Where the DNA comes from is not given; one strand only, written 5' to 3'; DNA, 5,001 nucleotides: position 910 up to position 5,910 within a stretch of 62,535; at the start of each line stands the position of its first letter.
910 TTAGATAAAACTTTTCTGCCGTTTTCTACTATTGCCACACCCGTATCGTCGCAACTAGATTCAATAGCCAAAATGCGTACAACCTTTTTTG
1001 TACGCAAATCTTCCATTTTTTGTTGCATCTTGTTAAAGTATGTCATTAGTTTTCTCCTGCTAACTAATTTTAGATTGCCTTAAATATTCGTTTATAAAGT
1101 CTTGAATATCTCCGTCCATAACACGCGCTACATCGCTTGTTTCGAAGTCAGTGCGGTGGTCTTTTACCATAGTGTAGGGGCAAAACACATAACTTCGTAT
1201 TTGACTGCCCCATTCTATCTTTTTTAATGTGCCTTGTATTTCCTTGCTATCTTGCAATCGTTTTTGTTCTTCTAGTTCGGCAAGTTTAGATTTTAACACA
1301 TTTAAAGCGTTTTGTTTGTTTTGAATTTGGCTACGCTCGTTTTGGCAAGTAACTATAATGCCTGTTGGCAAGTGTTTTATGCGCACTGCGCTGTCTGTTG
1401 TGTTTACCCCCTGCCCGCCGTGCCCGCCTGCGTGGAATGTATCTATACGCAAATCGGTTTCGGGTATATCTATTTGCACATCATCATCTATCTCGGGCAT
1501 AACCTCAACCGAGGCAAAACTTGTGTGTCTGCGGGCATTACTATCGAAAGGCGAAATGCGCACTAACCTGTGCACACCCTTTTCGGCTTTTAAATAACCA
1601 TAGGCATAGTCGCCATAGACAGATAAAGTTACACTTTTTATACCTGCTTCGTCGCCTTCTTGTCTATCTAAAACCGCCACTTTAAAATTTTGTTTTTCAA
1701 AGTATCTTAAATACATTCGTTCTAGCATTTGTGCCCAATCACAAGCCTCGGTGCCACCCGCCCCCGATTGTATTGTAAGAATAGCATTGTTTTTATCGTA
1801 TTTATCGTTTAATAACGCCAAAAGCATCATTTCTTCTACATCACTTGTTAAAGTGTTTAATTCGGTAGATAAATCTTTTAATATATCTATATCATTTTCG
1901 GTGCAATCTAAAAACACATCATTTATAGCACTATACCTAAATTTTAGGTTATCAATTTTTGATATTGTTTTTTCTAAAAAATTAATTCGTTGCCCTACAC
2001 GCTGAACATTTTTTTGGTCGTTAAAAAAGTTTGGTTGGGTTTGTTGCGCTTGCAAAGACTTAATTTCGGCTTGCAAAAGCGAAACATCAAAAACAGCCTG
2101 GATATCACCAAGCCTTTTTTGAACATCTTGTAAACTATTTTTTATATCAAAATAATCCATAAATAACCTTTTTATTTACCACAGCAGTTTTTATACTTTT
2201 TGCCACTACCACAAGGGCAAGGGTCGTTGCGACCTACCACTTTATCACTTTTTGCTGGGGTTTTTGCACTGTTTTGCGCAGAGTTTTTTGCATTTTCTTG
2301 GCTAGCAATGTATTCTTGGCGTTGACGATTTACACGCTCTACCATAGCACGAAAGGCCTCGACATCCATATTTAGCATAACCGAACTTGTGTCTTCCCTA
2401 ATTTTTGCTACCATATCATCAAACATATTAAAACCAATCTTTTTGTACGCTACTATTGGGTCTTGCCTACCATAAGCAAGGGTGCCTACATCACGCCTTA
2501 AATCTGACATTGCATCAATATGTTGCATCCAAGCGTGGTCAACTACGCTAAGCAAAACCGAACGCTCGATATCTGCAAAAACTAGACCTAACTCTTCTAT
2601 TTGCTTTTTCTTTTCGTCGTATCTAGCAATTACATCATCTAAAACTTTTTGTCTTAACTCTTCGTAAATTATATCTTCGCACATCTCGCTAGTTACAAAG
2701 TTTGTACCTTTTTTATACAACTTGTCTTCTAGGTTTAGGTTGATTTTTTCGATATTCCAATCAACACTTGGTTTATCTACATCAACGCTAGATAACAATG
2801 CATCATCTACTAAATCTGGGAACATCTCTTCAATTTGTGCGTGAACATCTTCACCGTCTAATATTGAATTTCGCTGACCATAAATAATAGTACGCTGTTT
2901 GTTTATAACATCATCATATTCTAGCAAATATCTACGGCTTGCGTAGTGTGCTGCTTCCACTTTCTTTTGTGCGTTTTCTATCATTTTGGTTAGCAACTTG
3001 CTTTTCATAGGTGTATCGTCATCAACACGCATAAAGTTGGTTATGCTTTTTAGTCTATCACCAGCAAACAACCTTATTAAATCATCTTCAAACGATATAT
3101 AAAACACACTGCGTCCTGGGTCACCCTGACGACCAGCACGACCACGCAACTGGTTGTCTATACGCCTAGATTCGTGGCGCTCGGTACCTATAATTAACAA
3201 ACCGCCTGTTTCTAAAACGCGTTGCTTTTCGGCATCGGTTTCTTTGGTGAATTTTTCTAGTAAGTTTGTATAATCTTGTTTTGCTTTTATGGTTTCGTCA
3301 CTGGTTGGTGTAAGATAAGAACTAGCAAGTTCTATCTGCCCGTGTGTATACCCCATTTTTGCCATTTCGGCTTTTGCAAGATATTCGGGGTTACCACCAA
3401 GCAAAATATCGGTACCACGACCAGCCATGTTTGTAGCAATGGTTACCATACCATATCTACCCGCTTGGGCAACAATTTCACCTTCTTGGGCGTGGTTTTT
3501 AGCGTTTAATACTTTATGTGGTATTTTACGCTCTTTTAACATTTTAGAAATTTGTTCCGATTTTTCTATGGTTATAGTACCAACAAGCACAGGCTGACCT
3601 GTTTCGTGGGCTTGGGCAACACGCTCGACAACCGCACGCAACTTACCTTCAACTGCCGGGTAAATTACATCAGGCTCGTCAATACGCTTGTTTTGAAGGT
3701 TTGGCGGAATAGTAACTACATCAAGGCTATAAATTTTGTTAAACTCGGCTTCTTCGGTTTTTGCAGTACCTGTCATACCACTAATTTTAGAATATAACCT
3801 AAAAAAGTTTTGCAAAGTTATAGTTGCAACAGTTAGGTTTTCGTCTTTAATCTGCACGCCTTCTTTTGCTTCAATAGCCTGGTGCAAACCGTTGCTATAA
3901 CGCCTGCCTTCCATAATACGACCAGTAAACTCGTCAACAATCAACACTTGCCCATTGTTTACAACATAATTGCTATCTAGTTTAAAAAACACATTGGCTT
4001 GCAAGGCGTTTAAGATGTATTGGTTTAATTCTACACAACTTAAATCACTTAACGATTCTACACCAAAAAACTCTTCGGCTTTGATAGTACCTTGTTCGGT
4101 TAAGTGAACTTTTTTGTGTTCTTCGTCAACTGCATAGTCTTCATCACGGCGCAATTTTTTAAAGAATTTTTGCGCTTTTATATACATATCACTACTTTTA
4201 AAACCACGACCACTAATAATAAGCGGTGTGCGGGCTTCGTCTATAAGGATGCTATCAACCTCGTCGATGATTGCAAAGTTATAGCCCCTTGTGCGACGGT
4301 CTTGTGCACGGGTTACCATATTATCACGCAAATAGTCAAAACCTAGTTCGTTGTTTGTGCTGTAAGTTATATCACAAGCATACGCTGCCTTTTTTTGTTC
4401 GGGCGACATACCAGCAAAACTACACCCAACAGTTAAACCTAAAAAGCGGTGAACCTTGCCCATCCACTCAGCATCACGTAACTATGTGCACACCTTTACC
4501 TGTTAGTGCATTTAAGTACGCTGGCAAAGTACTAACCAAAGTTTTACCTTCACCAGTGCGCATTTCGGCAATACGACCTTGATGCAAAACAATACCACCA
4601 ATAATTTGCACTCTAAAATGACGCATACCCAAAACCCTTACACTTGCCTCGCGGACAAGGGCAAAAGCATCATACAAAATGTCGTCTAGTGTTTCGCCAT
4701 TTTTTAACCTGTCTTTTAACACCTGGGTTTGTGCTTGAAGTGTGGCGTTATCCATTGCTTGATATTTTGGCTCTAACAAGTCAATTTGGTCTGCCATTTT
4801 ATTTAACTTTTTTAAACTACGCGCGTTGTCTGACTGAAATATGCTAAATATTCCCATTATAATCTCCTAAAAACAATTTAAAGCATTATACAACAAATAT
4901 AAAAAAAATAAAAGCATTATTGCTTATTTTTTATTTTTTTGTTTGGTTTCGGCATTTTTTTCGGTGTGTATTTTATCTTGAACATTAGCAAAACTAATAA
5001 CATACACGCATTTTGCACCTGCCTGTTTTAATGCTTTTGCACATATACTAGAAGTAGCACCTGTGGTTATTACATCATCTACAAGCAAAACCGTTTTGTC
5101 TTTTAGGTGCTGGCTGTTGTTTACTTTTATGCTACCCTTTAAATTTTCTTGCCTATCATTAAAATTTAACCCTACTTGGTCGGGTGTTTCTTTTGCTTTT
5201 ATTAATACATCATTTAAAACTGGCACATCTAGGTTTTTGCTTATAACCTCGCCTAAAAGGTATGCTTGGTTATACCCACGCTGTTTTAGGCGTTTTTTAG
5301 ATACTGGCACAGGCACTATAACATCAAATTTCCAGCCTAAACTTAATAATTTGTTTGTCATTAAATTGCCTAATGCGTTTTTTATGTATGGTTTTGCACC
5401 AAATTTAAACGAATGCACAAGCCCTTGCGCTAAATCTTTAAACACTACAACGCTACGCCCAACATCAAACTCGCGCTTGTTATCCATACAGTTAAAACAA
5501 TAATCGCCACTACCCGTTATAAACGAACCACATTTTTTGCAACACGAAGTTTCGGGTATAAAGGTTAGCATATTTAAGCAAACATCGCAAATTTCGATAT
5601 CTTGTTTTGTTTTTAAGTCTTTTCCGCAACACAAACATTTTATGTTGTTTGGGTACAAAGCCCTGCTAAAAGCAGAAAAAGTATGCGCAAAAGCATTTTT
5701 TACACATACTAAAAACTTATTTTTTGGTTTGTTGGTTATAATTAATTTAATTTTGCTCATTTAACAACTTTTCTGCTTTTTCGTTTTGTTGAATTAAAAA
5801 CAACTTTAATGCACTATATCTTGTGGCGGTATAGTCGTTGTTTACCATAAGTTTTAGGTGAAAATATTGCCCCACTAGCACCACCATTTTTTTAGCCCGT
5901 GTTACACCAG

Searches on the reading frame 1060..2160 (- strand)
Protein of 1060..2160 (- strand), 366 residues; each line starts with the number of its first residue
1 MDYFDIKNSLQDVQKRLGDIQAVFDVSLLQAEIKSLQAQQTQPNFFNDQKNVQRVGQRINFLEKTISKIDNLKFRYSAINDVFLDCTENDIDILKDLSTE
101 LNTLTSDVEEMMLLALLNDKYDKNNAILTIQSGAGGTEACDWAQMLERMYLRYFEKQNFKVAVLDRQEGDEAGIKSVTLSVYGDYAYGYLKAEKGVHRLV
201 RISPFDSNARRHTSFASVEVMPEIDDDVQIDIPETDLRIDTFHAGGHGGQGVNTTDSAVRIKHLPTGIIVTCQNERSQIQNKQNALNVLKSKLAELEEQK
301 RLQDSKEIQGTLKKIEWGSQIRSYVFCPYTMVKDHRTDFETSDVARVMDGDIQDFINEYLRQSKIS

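Call 17: search_protein_families(library=pfam, proteins=[window:1060-2160:-])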
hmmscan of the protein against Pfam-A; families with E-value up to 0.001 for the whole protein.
window:1060-2160:- (366 aa): 4 families
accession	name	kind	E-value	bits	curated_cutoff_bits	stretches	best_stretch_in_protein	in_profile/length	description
PF03462.23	PCRF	-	4e-58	196.9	24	1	29-218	1-194/194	PCRF domain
PF00472.26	RF-1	-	9.9e-41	138.8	35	1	227-336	2-116/116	RF-1 domain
PF16326.10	ABC_tran_CTD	-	0.00026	21.6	32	0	29-66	20-57/69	ABC transporter C-terminal domain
PF04998.22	RNA_pol_Rpb1_5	-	0.00037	20.5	28.5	1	233-308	85-150/267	RNA polymerase Rpb1, domain 5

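Call 85: find_encoding_contigs(protein=window:1060-2160:-, flank=10000, max_places=2)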
Protein window:1060-2160:- (366 aa): 11 contigs read that carry it; 2 places shown.
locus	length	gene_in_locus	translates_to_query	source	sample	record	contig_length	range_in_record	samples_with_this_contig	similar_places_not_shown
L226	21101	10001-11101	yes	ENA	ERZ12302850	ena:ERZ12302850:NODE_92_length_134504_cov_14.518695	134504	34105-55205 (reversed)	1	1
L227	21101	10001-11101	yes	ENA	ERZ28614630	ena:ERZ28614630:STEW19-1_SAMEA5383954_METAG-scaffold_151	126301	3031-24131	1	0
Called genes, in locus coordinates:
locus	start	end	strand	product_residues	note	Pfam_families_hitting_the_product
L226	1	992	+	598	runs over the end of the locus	PF13230:GATase_4 (weak), PF13522:GATase_6, PF13537:GATase_7, PF01380:SIS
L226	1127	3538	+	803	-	PF02190:LON_substr_bdg, PF00004:AAA, PF07728:AAA_5, PF22667:Lon_lid, PF05362:Lon_C, PF13541:ChlI (weak)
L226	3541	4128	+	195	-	PF03193:RsgA_GTPase (weak), PF00009:GTP_EFTU (faint), PF02421:FeoB_N, PF01926:MMR_HSR1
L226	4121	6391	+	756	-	PF23139:OB_YrrC, PF14520:HHH_5 (weak), PF14490:HHH_RecD2, PF13604:AAA_30, PF01443:Viral_helicase1 (weak), PF13245:AAA_19, PF18335:SH3_13, PF13538:UvrD_C_2, +4 more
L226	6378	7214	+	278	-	PF18912:DZR_2, PF00156:Pribosyltran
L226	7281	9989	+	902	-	PF07517:SecA_DEAD, PF00270:DEAD (weak), PF01043:SecA_PP_bind, PF21090:P-loop_SecA, PF07516:SecA_SW, PF02810:SEC-C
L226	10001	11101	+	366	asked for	PF03462:PCRF, PF00472:RF-1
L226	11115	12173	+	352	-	PF00814:TsaD, PF22521:HypF_C_2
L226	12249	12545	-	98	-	-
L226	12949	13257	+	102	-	PF00338:Ribosomal_S10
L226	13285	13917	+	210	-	PF00297:Ribosomal_L3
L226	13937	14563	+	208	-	PF00573:Ribosomal_L4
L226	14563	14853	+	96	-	PF00276:Ribosomal_L23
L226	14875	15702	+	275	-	PF00181:Ribosomal_L2_N, PF03947:Ribosomal_L2_C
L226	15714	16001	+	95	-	PF00203:Ribosomal_S19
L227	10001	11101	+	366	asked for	PF03462:PCRF, PF00472:RF-1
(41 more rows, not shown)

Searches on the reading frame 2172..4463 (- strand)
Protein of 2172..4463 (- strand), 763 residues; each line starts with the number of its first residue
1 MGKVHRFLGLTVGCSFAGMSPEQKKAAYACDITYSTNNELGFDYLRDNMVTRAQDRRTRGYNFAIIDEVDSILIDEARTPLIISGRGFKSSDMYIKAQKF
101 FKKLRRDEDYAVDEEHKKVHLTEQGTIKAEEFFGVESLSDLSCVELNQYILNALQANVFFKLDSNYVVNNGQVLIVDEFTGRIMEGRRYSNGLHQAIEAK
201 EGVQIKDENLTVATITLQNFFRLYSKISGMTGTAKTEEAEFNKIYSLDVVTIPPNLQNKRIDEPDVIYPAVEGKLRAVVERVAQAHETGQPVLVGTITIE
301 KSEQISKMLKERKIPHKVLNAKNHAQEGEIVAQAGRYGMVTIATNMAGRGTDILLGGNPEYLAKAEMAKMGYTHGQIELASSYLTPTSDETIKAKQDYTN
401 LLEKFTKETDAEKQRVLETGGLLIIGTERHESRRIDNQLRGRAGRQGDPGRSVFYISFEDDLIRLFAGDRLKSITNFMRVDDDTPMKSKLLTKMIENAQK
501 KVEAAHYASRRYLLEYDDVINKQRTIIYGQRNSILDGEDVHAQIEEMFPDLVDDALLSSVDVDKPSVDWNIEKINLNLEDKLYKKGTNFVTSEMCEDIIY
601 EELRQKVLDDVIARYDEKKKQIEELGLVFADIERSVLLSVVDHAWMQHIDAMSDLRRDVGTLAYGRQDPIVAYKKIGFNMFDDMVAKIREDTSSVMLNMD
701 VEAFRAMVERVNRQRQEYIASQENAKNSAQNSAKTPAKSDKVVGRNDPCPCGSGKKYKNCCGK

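Call 17: search_protein_families(library=pfam, proteins=[window:2172-4463:-])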
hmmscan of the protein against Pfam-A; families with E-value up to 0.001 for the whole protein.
window:2172-4463:- (763 aa): 5 families
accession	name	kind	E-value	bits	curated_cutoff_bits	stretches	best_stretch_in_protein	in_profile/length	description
PF21090.3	P-loop_SecA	-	8.2e-88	293.8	27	1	259-483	3-205/205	SecA P-loop domain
PF07517.20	SecA_DEAD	-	2.6e-64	217.7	24.6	1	1-242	138-290/290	SecA DEAD-like domain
PF07516.18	SecA_SW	-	2.1e-58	198.2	26.7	1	485-699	1-199/200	SecA Wing and Scaffold domain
PF01043.26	SecA_PP_bind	-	5.8e-40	136.8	23.5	1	90-198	2-110/110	SecA preprotein cross-linking domain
PF02810.21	SEC-C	-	1.5e-09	38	20.4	1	745-763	1-19/19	SEC-C motif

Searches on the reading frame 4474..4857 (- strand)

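Call 17: search_protein_families(library=pfam, proteins=[window:4474-4857:-])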
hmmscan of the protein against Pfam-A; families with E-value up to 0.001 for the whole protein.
window:4474-4857:- (127 aa): 1 family
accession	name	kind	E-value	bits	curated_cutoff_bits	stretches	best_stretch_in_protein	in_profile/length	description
PF07517.20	SecA_DEAD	-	2.7e-48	165.2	24.6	1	5-127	3-125/290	SecA DEAD-like domain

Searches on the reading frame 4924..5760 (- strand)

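Call 17: search_protein_families(library=pfam, proteins=[window:4924-5760:-])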
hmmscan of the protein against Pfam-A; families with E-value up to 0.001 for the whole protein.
window:4924-5760:- (278 aa): 3 families
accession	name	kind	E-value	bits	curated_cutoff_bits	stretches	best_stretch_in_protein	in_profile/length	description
PF00156.33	Pribosyltran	-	1.5e-10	41.1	26.3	1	126-271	11-134/158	Phosphoribosyl transferase domain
PF18912.6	DZR_2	-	1.5e-07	31.6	27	1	33-92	3-56/56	Double zinc ribbon domain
PF15609.12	PRTase_2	-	0.00033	20.7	28.8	1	218-274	116-173/188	Phosphoribosyl transferase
